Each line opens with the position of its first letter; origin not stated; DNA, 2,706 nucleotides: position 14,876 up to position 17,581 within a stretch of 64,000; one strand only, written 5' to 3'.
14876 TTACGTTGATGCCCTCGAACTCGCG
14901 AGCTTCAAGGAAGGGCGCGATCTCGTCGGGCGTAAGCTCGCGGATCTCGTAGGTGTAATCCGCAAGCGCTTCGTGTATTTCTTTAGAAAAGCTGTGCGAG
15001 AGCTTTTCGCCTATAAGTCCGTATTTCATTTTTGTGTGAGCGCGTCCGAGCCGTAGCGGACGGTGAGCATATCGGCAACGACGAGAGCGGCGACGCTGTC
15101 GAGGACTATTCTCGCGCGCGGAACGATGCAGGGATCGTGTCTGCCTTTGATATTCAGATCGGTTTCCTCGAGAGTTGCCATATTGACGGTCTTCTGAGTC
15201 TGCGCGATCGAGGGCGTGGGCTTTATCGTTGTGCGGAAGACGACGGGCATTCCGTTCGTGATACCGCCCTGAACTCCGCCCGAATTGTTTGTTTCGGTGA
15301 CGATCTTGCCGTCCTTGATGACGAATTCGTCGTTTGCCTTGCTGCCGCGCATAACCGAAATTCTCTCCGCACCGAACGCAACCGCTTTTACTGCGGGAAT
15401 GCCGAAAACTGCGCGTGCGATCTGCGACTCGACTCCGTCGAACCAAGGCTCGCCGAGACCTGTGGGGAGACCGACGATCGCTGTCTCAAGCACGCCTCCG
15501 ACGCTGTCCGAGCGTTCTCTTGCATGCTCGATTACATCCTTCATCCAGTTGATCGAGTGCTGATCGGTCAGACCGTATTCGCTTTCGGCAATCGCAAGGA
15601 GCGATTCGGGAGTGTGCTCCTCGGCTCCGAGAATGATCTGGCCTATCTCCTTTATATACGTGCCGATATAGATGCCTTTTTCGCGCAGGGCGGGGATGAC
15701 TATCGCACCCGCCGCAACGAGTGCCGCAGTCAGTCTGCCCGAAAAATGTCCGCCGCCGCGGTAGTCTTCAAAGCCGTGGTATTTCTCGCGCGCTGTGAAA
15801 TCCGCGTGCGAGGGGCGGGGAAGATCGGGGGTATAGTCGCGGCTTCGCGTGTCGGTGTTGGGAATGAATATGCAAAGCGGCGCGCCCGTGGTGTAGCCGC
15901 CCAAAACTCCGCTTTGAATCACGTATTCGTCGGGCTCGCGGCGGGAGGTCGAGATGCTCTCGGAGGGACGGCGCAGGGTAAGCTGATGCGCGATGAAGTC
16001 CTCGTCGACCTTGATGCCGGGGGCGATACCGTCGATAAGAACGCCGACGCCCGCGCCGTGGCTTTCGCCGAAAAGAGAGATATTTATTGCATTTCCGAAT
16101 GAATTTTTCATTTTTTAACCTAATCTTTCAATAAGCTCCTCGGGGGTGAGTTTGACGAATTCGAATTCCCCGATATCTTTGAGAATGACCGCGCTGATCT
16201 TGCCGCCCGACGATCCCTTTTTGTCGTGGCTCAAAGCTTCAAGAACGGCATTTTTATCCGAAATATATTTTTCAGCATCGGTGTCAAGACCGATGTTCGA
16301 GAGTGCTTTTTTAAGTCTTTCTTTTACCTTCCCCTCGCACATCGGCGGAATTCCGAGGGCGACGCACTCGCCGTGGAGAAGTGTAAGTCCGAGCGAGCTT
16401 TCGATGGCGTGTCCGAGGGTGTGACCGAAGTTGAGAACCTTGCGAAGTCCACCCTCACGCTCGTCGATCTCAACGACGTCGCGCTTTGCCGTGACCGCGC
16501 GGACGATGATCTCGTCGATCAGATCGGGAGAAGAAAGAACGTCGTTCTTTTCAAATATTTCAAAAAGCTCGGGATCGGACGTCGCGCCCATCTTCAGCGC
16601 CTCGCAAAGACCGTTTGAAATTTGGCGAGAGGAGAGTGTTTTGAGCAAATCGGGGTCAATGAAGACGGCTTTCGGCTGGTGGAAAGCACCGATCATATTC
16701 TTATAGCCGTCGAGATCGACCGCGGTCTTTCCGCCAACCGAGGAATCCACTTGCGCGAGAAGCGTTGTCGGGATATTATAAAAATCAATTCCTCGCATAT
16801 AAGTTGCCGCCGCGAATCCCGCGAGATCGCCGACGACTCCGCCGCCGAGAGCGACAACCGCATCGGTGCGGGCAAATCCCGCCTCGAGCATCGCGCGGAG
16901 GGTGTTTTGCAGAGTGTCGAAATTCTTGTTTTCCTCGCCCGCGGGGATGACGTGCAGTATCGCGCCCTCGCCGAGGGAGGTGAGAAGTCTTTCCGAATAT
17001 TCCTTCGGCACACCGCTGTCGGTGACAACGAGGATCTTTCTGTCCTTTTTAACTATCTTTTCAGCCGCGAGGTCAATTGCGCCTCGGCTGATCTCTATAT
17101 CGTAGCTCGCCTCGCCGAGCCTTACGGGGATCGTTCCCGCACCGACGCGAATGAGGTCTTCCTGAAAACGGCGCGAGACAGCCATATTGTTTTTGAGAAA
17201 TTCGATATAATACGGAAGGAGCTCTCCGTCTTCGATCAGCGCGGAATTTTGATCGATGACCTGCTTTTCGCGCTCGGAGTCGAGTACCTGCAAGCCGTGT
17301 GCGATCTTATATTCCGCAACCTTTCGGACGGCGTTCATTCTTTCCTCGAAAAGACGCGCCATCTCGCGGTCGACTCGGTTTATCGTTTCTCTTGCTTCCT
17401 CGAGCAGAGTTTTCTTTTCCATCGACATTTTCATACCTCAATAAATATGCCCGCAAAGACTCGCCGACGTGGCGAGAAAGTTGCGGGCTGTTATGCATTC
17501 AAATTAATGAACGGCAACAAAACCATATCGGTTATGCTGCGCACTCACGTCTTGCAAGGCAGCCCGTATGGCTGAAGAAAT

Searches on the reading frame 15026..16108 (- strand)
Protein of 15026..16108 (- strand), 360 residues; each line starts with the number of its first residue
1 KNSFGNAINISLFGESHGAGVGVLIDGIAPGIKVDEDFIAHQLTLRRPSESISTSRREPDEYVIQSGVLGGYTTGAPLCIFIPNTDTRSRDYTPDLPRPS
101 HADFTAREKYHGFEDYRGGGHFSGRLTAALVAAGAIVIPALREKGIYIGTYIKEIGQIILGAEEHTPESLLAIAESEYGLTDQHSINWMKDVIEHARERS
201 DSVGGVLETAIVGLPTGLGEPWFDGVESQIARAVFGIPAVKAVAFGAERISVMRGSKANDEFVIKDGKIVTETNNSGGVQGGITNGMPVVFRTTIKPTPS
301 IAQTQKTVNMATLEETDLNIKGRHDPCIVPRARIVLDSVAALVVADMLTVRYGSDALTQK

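Call 17: search_protein_families(library=pfam, proteins=[window:15026-16108:-], max_evalue=0.001)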
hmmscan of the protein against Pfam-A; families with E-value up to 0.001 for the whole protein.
window:15026-16108:- (360 aa): 1 family
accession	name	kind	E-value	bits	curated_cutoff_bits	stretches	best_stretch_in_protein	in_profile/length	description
PF01264.26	Chorismate_synt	-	6.8e-115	383.7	27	1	9-348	2-326/327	Chorismate synthase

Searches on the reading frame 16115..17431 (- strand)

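Call 17: search_protein_families(library=pfam, proteins=[window:16115-17431:-], max_evalue=0.001)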
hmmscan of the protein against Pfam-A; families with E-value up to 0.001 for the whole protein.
window:16115-17431:- (438 aa): 5 families
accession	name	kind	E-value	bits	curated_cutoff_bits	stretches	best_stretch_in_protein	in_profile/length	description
PF01761.26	DHQ_synthase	-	1.4e-47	160.6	24.2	1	161-272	3-114/115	3-dehydroquinate synthase N-terminal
PF24621.2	DHQS_C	-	2.5e-28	99.3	27.6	1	274-405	1-143/144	3-dehydroquinate synthase C-terminal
PF01817.26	CM_2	-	1.8e-17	63.7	27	1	14-91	2-80/80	Chorismate mutase type II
PF13685.12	Fe-ADH_2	-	6.4e-11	42.9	28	1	115-264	3-146/149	Iron-containing alcohol dehydrogenase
PF00465.25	Fe-ADH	-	1.4e-08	35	31.3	1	114-223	6-130/168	Iron-containing alcohol dehydrogenase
